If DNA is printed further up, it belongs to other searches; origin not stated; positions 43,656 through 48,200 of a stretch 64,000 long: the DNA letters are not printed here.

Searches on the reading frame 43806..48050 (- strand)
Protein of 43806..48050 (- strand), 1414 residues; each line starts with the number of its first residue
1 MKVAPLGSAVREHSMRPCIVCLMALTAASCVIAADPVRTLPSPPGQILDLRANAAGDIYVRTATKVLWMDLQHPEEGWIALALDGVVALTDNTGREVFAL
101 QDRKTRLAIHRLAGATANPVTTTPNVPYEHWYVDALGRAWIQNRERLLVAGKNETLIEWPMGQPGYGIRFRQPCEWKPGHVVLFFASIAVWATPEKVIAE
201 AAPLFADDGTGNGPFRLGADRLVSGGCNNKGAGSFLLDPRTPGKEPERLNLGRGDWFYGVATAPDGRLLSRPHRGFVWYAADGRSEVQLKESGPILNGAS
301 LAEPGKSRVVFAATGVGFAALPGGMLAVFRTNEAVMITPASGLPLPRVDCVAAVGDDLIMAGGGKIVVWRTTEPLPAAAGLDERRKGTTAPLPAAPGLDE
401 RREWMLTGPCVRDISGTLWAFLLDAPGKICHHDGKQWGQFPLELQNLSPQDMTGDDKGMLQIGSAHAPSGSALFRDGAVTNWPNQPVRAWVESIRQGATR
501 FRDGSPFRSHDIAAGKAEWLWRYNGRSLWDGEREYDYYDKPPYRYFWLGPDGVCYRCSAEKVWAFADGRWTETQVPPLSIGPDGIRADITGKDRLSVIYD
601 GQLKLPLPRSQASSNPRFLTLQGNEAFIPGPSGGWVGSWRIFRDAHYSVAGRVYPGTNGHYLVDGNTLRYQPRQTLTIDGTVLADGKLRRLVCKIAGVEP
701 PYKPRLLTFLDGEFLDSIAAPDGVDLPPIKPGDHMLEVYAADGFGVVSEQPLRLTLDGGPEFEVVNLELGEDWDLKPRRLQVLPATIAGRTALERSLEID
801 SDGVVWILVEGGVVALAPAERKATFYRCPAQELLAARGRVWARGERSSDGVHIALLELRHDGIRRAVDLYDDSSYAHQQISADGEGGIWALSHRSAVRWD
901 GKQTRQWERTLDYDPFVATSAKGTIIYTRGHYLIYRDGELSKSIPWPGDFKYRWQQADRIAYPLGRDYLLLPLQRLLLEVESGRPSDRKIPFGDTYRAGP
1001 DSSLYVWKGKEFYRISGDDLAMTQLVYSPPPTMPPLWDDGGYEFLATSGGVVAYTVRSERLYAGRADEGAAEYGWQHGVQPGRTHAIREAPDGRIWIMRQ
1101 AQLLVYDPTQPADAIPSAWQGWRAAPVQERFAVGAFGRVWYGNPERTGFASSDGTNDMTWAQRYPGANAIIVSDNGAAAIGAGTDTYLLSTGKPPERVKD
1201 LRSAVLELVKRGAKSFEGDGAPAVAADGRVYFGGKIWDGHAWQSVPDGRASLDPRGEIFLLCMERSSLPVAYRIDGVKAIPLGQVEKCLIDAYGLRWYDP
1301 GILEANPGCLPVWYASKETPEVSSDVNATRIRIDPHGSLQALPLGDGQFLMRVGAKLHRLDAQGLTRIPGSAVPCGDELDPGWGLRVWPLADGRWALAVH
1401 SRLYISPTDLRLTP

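Call 20: search_protein_families(library=pfam, proteins=[window:43806-48050:-], max_evalue=0.001)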
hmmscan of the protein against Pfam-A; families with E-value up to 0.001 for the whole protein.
window:43806-48050:- (1414 aa): 1 family
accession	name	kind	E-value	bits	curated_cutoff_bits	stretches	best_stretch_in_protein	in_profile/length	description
PF06832.18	BiPBP_C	-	5.8e-05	23.4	26.8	0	682-743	27-83/90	Penicillin-Binding Protein C-terminus Family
